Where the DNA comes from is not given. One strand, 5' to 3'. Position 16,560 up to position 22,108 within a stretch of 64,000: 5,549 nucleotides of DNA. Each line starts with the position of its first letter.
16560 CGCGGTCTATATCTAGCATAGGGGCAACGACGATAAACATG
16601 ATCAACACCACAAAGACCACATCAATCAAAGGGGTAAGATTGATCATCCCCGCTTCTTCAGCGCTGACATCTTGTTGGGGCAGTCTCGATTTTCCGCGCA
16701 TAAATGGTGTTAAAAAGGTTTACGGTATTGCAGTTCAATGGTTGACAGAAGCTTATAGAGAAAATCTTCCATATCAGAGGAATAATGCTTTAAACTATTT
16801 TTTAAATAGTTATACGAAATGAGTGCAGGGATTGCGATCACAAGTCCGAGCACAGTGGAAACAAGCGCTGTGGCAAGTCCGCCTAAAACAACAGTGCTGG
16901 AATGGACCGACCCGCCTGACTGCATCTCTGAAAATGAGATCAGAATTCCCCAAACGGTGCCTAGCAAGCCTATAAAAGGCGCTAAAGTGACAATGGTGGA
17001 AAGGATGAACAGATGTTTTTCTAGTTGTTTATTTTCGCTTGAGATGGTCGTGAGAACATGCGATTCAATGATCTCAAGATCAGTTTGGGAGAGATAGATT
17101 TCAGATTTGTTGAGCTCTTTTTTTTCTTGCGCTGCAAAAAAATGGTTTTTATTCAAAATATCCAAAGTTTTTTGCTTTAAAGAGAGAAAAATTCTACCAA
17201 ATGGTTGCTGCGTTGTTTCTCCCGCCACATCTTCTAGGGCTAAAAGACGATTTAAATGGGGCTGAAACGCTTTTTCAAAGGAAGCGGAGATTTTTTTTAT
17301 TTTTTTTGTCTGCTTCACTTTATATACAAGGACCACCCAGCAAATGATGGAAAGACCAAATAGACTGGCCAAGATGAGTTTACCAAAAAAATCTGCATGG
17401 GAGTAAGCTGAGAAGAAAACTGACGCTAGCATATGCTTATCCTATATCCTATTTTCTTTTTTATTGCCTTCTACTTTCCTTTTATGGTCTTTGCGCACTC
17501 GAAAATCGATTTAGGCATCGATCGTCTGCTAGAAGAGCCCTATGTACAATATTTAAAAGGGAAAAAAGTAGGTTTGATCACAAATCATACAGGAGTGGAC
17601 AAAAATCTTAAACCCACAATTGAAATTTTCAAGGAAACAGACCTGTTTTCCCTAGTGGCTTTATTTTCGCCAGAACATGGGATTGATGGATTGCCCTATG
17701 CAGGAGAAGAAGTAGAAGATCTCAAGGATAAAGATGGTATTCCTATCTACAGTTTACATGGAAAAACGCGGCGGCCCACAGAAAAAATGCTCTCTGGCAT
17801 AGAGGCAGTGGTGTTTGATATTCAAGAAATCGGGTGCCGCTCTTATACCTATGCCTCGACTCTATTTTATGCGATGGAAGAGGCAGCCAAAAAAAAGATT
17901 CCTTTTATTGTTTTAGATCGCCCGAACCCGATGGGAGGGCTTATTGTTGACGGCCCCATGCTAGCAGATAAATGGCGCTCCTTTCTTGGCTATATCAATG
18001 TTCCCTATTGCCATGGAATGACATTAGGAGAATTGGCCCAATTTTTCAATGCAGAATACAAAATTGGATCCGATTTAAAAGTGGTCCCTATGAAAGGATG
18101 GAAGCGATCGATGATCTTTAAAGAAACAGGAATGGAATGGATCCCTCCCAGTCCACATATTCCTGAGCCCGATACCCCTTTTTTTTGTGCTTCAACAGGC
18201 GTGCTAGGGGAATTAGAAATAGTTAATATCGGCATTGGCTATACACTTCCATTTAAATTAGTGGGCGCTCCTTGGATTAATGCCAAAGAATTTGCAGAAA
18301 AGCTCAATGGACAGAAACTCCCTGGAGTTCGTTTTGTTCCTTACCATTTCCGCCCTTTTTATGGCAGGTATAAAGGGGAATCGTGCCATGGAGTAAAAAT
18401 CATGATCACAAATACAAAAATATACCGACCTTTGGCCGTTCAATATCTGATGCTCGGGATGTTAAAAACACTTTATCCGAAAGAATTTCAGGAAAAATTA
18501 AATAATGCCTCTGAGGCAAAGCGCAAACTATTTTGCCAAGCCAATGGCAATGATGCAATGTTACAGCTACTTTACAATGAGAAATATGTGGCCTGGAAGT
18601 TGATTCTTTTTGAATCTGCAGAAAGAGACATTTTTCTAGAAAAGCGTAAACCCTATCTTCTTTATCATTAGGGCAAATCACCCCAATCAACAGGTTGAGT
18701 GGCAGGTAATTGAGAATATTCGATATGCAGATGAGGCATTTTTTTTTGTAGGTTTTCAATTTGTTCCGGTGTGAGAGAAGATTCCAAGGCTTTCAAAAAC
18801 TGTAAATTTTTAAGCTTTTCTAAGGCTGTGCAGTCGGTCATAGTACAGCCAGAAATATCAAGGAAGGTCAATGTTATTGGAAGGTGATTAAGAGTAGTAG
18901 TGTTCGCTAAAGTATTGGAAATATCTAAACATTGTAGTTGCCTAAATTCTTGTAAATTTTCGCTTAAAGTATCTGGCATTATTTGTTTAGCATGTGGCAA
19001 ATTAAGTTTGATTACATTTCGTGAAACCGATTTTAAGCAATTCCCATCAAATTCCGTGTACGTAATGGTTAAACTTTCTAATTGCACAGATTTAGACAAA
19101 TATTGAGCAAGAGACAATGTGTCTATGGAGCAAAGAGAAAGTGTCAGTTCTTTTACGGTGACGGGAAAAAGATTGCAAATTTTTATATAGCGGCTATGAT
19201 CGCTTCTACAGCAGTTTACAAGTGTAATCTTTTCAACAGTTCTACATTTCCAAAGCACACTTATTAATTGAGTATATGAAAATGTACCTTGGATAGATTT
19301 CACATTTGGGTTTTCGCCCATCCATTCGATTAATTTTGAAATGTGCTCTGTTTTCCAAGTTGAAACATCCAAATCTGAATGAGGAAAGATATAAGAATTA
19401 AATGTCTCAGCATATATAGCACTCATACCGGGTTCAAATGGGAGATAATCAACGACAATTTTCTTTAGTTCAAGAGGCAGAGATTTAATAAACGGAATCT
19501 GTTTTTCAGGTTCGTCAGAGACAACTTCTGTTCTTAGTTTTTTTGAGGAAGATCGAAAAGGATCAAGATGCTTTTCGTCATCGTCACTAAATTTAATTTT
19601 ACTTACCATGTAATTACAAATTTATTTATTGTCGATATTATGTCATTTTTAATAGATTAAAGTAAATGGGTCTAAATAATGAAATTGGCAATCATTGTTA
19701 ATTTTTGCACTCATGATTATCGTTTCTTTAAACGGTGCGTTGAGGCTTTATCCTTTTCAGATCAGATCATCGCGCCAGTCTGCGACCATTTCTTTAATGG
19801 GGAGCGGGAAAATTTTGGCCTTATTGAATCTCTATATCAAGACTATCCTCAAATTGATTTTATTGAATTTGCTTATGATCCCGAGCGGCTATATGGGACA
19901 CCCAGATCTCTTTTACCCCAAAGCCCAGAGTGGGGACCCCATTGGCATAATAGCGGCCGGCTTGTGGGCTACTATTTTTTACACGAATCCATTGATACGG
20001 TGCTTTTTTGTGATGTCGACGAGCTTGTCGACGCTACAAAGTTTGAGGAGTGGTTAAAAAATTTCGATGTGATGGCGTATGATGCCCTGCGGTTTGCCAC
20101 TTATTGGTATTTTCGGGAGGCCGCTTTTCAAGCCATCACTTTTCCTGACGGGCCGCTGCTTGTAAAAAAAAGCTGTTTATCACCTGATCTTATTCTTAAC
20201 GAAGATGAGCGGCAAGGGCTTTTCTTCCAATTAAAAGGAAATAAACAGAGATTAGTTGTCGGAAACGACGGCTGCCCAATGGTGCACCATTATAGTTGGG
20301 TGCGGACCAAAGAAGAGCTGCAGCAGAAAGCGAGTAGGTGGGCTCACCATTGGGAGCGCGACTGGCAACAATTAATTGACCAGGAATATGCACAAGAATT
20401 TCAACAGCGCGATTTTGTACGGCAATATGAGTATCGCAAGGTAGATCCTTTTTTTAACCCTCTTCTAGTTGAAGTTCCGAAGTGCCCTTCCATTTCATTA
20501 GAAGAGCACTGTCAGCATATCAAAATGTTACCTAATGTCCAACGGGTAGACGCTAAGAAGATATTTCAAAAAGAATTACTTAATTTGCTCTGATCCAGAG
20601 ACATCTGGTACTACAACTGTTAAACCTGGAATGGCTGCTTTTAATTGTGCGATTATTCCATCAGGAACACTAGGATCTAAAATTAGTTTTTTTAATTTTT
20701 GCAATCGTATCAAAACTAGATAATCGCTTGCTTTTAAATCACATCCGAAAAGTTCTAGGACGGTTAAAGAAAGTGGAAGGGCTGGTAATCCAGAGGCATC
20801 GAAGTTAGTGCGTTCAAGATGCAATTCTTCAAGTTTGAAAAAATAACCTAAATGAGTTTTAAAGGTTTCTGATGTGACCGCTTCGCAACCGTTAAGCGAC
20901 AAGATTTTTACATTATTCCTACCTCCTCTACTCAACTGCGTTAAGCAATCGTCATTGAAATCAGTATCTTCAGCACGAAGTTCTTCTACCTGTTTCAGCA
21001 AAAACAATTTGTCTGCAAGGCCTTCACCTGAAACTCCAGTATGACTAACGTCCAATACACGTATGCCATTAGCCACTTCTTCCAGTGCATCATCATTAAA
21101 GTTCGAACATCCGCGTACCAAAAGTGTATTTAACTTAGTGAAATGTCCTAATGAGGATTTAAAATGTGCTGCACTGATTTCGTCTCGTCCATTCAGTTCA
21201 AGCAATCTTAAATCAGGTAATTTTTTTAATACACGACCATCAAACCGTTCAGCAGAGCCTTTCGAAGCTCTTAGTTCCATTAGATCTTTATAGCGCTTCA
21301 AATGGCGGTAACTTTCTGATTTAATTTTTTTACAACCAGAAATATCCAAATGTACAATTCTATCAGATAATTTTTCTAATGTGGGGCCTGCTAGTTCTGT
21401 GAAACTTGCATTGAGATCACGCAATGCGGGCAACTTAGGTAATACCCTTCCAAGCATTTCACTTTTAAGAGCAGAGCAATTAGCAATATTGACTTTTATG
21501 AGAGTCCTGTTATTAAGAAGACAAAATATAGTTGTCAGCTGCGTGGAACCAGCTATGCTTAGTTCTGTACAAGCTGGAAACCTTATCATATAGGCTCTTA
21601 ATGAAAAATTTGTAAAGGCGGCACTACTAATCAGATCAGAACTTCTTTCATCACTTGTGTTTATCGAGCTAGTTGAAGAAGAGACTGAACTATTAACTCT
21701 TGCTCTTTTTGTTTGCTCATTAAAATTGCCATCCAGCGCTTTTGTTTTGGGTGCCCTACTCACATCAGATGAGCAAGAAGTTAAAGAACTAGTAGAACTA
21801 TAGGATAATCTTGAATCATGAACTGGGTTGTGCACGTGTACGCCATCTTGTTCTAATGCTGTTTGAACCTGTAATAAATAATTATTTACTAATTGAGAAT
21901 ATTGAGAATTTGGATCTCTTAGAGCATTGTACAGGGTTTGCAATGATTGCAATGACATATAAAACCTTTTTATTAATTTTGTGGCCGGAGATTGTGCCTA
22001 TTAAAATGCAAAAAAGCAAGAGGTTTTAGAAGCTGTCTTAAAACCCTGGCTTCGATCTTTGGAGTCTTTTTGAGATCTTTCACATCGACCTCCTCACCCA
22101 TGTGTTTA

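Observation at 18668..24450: Duplicated head-to-head module: FBXL-type LRR protein paired with a DXD glycosyltransferase-like protein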

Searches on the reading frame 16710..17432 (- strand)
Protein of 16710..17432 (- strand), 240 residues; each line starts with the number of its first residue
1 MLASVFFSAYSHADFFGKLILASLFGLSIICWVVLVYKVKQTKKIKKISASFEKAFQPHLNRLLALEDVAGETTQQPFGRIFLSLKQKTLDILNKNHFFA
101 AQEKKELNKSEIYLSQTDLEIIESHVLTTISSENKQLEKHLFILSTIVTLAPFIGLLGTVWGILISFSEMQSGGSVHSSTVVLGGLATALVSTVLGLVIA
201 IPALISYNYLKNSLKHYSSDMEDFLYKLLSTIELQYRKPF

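Call 66: search_protein_families(library=pfam, proteins=[window:16710-17432:-], max_evalue=0.1)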
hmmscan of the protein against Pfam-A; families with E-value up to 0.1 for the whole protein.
window:16710-17432:- (240 aa): 5 families
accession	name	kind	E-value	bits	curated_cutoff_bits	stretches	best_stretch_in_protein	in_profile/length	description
PF01618.21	MotA_ExbB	-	3.6e-31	108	22.9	1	107-222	14-126/127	MotA/TolQ/ExbB proton channel family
PF11368.13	DUF3169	-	0.0079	16.3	31.6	1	153-238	13-103/250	Protein of unknown function (DUF3169)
PF06195.18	DUF996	-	0.028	15.1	31.3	1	139-219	26-103/138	Protein of unknown function (DUF996)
PF09548.15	Spore_III_AB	-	0.033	14.6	32.5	1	19-141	7-129/170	Stage III sporulation protein AB (spore_III_AB)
PF20990.2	DUF2207_C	-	0.065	13.4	33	1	103-228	100-203/247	Predicted membrane protein (DUF2207) C-terminal domain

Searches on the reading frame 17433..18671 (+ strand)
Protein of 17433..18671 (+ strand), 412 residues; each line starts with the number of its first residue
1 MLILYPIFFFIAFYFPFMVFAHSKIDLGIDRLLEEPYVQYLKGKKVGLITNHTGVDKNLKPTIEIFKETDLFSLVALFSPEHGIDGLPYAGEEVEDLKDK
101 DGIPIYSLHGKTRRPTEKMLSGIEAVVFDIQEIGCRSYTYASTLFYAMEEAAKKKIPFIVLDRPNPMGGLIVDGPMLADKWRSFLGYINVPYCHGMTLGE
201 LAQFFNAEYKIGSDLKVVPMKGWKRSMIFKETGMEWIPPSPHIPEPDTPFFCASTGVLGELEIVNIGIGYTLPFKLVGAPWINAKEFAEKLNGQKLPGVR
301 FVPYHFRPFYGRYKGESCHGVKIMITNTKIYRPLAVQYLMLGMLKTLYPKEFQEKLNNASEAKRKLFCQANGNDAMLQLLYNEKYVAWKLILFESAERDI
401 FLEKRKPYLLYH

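Call 66: search_protein_families(library=pfam, proteins=[window:17433-18671:+], max_evalue=0.1)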
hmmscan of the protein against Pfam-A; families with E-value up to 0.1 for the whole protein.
window:17433-18671:+ (412 aa): 2 families
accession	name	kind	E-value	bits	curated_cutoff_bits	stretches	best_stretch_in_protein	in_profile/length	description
PF07075.17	NamZ_N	-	3.8e-81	271.8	26.9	1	46-246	1-202/203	Exo-beta-N-acetylmuramidase NamZ, N-terminal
PF20732.2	NamZ_C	-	7.6e-35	121.4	25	1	257-411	7-152/152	Exo-beta-N-acetylmuramidase NamZ, C-terminal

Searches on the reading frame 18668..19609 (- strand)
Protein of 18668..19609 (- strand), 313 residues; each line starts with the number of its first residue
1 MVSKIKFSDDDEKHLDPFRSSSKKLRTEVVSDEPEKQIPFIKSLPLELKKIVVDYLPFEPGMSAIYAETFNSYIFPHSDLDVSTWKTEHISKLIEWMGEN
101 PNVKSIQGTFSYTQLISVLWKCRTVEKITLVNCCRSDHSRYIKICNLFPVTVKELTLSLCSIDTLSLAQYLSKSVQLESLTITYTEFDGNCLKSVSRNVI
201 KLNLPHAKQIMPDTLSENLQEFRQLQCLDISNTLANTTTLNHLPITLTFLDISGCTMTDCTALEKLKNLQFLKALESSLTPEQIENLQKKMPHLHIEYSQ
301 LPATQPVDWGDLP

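Call 3: search_protein_families(library=pfam, proteins=[window:18668-19609:-], max_evalue=1)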
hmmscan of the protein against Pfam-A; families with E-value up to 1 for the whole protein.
window:18668-19609:- (313 aa): 3 families
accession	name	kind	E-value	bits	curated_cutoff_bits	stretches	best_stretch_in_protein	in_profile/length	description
PF12799.13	LRR_4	-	0.00035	21.2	27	1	246-273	2-29/44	Leucine Rich repeats (2 copies)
PF24758.1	LRR_At5g56370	-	0.00041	20.5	27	1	114-202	28-113/227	FBD-associated F-box protein At5g56370, LRR repeats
PF13516.12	LRR_6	-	0.17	12.4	23.4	0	246-259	4-17/24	Leucine Rich repeat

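Call 4: search_protein_families(library=ncbifam, proteins=[window:18668-19609:-], max_evalue=1)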
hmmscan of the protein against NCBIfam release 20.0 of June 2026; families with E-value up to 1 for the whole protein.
window:18668-19609:- (313 aa): 1 family
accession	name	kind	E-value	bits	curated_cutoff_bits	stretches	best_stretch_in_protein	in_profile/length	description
NF004584.0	PRK05928.2-1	equivalog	0.17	11.3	233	1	85-111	15-41/269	uroporphyrinogen-III synthase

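Call 28: find_homologous_proteins(query=window:18668-19609:-, max_evalue=0.001)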
Query window:18668-19609:- (313 aa): 1 proteins with E <= 0.001 among 907 candidates.
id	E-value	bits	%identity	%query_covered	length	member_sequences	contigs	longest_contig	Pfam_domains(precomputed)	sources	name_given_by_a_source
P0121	1.5e-205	699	100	100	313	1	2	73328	-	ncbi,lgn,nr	ncbi:MAG TPA: hypothetical protein VLF61_02630 [Rhabdochlamydiaceae bacterium]|nr:hypothetical prote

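Call 35: search_solved_structures(query=window:18668-19609:-, max_evalue=1)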
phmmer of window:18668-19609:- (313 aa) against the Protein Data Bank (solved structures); distinct sequences matched with E-value up to 1: 10.
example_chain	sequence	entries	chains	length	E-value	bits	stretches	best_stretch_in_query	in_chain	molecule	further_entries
4r58_A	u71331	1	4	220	0.009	18.7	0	219-283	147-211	Leucine Rich Repeat protein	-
2ell_A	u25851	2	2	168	0.071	15.7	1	218-276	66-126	Acidic leucine-rich nuclear phosphoprotein 32 family member B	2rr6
9fqr_Xm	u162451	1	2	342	0.17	14.5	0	244-305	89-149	Leucine-rich repeat-containing protein 23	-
8r1j_G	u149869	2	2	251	0.25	14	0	218-276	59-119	Acidic leucine-rich nuclear phosphoprotein 32 family member B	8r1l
4aw4_A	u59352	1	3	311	0.4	13.3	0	217-298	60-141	INTERNALIN B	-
2je0_A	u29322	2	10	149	0.51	12.9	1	217-277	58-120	ACIDIC LEUCINE-RICH NUCLEAR PHOSPHOPROTEIN 32 FAMILY MEMBER A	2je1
4xos_A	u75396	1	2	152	0.55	12.8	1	217-277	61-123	Acidic leucine-rich nuclear phosphoprotein 32 family member A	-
1ojq_A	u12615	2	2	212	0.59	12.7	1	184-280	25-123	ADP-RIBOSYLTRANSFERASE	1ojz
9d2f_B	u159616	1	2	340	0.67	12.5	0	243-295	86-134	Leucine-rich repeat-containing protein 23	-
2jqd_A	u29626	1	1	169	0.86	12.2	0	217-276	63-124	Acidic leucine-rich nuclear phosphoprotein 32 family member A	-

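Call 51: predict_structure(protein=window:18668-19609:-)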
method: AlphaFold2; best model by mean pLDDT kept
length: 313 residues; sequences in the alignment: 1
mean_pLDDT: 41.0   pTM: 0.36
mean pLDDT of the five models: 41.0, 40.7, 39.9, 34.5, 31.3
residues with pLDDT >= 90: 0; 70-90: 1; 50-70: 87; < 50: 225
segments of 3 or more residues with pLDDT < 50: 1-79, 160-175, 184-279, 286-313
pLDDT, mean of each block of 10 residues (from residue 1): 28 31 24 36 40 38 34 39 56 60 65 62 65 53 55 57 42 49 43 34 38 38 31 28 29 26 29 36 48 32 29 29
secondary structure, 60 per line:
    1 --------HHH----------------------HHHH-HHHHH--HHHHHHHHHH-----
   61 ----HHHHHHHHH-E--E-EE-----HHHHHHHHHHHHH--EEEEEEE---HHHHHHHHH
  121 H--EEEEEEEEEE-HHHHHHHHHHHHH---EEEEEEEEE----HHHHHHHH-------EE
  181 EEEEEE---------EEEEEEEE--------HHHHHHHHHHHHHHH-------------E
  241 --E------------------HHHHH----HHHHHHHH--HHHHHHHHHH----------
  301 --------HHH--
elements in order: H34-37 H39-43 H46-55 H65-73 H87-99 E102-108 H112-121 E124-133 H135-147 E151-159 H164-171 E179-186 E196-203 H212-226 H262-266 H271-278 H281-290

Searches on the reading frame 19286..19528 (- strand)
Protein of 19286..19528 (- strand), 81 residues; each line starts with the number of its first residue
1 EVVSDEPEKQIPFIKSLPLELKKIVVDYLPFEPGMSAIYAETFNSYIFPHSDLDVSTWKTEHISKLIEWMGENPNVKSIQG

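Call 34: search_protein_families(library=pfam, proteins=[window:19286-19528:-], max_evalue=10)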
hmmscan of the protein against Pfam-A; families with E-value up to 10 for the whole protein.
seq(81 aa): 0 families

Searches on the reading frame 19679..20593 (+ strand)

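Call 3: search_protein_families(library=pfam, proteins=[window:19679-20593:+], max_evalue=1)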
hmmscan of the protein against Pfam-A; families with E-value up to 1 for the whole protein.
window:19679-20593:+ (304 aa): 0 families

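Call 4: search_protein_families(library=ncbifam, proteins=[window:19679-20593:+], max_evalue=1)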
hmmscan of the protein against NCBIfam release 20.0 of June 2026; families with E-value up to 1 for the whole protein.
window:19679-20593:+ (304 aa): 1 family
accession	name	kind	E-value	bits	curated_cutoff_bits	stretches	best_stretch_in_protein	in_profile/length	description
NF058584.1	thiaGlu_TglI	equivalog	0.011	15.2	450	1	216-267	27-78/268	peptidyl (S)-2-mercaptoglycine synthase subunit TglI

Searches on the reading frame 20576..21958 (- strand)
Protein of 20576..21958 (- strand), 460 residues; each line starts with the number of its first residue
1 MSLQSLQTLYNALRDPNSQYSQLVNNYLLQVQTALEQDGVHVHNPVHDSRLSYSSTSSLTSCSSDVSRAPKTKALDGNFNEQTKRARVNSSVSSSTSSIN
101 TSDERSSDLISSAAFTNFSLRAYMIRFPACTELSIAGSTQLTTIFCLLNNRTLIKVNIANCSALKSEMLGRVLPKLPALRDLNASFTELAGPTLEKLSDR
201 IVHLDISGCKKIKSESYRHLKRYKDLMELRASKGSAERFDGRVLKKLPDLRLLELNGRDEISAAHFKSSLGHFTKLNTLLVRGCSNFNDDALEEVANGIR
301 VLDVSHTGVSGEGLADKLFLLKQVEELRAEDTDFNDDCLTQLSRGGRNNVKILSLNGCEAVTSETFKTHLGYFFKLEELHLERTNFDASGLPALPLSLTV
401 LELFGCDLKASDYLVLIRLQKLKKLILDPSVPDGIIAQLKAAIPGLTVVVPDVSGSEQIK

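Call 3: search_protein_families(library=pfam, proteins=[window:20576-21958:-], max_evalue=1)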
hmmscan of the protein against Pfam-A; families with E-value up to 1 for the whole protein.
window:20576-21958:- (460 aa): 1 family
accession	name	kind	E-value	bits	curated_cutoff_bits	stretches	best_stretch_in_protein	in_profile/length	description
PF13516.12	LRR_6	-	0.0037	17.6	23.4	0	300-314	6-20/24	Leucine Rich repeat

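Call 4: search_protein_families(library=ncbifam, proteins=[window:20576-21958:-], max_evalue=1)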
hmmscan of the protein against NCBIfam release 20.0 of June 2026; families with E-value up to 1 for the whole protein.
window:20576-21958:- (460 aa): 0 families

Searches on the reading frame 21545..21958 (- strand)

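Call 34: search_protein_families(library=pfam, proteins=[window:21545-21958:-], max_evalue=10)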
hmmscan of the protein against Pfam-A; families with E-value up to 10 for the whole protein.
seq(138 aa): 2 families
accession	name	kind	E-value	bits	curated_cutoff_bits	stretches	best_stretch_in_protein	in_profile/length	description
PF13815.11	Dzip-like_N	-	0.19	12.1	27.9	1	21-69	64-112/118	Iguana/Dzip1-like DAZ-interacting protein N-terminal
PF10500.14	SR-25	-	1.1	9.3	40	1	48-113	17-82/226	Nuclear RNA-splicing-associated protein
